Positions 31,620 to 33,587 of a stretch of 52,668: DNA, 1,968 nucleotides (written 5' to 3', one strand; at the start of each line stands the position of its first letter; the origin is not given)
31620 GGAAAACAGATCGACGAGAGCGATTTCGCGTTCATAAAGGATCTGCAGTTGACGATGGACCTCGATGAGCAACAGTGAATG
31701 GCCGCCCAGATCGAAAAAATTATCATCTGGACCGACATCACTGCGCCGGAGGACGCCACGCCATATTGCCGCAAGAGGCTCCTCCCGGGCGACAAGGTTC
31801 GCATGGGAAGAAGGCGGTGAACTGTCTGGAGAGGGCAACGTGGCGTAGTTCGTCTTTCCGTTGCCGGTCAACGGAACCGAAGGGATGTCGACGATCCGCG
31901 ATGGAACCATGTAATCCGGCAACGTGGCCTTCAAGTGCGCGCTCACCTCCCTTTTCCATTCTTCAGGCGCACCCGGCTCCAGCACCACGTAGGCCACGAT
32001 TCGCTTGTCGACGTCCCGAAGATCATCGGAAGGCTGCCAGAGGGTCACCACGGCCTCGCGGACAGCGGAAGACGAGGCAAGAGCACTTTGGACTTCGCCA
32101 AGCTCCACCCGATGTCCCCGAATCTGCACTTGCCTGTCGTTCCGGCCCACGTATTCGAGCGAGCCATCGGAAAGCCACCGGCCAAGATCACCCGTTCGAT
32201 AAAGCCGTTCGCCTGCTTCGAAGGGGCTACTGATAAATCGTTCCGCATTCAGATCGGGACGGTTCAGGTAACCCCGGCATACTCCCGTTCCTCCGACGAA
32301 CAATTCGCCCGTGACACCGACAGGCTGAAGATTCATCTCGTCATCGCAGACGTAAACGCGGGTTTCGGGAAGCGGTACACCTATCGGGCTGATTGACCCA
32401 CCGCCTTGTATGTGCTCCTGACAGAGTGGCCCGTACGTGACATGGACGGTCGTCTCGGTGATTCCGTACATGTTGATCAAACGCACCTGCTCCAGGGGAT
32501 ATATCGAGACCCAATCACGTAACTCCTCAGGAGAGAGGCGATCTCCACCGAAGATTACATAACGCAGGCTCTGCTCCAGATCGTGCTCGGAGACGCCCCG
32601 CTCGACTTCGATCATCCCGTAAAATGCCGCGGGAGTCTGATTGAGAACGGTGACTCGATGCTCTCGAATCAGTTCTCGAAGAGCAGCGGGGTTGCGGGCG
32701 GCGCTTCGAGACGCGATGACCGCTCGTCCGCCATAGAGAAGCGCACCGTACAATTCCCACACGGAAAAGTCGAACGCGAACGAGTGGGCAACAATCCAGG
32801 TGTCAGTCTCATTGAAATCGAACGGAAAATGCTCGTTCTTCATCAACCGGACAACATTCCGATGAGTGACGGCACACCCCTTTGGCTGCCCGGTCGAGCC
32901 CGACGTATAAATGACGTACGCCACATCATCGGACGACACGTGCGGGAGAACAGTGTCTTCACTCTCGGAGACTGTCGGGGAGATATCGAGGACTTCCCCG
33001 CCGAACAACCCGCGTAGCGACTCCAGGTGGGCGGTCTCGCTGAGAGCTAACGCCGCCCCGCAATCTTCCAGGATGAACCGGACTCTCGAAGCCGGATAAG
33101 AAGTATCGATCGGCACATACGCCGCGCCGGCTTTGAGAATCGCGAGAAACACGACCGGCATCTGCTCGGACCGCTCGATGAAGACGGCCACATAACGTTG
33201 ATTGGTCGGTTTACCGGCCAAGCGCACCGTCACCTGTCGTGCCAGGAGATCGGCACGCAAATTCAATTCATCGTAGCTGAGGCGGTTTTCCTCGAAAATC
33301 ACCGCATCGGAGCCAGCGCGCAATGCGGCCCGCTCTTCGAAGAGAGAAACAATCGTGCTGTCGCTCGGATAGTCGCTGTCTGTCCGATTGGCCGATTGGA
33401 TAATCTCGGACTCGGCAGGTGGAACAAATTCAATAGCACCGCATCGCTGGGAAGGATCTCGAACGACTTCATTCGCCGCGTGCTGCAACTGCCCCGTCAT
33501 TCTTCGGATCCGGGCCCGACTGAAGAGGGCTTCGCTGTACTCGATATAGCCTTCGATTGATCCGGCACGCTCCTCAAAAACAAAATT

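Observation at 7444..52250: Self-contained ~44.8-kb hybrid NRPS/PKS operon (9 NRPS + 2 PKS modules) whose domain string I do not recognise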

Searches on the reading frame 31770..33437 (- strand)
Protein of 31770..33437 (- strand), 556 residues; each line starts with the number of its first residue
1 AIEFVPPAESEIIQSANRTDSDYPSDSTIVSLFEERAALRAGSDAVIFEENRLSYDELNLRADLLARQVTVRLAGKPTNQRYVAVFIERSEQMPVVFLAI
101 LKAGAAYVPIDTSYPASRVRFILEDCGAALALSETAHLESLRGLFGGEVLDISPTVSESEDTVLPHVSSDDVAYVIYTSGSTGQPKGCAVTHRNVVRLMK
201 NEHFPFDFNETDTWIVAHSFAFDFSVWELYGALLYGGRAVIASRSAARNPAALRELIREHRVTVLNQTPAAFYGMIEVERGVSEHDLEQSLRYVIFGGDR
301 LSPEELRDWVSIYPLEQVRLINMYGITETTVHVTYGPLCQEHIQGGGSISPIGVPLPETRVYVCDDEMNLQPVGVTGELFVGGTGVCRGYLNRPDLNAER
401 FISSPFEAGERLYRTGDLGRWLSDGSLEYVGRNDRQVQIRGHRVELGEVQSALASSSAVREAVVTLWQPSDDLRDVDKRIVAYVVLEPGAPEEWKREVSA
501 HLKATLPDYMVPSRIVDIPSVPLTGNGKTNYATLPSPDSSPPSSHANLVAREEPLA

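Call 29: search_protein_families(library=ncbifam, proteins=[window:31770-33437:-], max_evalue=1e-30)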
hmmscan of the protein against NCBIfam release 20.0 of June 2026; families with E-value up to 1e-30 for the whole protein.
window:31770-33437:- (556 aa): 33 families (the best 25 are shown)
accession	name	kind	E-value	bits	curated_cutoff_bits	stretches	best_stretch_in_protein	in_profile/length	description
TIGR01733.1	AA-adenyl-dom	subfamily_domain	6.3e-129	430.4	317.4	1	54-464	1-409/409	amino acid adenylation domain-containing protein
NF004282.0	PRK05691.1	subfamily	4.7e-113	378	4090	1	23-538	1127-1626/4334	non-ribosomal peptide synthase/polyketide synthase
NF047350.1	aureusi_NRPS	equivalog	1.6e-109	367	2500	1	8-538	394-895/2373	aureusimine non-ribosomal peptide synthetase AusA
NF041803.1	NRPS_SolG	exception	2e-105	353.5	2200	1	2-541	535-1077/1163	solanimycin non-ribosomal peptide synthetase SolG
NF007605.2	PRK10252.1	equivalog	6.1e-92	308.9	2400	1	3-540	431-963/1292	enterobactin non-ribosomal peptide synthetase EntF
NF038078.1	NRPS_MxcG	equivalog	2.4e-83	280.3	2300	1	27-536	456-958/1442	myxochelin non-ribosomal peptide synthetase MxcG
NF003417.0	PRK04813.1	subfamily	2.7e-83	280.2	476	1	30-534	6-499/505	D-alanine--poly(phosphoribitol) ligase subunit DltA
TIGR01734.1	D-ala-DACP-lig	equivalog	5.1e-77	259.5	559.85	1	34-531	7-495/504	D-alanine--poly(phosphoribitol) ligase subunit DltA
NF004837.0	PRK06187.1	subfamily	1.1e-61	208.7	476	1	158-531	158-515/531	long-chain-fatty-acid--CoA ligase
TIGR03098.1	ligase_PEP_1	hypoth_equivalog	1.5e-53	182.1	592.35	1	153-532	146-512/517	acyl-CoA ligase (AMP-forming), exosortase A system-associated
TIGR03443.1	alpha_am_amid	equivalog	7.6e-48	162.7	1030.1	0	410-492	677-754/1390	L-aminoadipate-semialdehyde dehydrogenase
NF006181.0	PRK08314.1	subfamily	3.8e-45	154.2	705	1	156-534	190-550/563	long-chain-fatty-acid--CoA ligase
NF052269.1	Staph_lig_FadD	equivalog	1.6e-43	148.8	650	1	33-530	6-485/499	long-chain-fatty-acid--CoA ligase FadD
NF004822.0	PRK06178.1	equivalog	5.3e-42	144.2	782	0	159-533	202-562/571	acyl-CoA synthetase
NF004114.0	PRK05605.1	equivalog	1.2e-40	139.5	766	1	158-528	209-559/575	long-chain-fatty-acid--CoA ligase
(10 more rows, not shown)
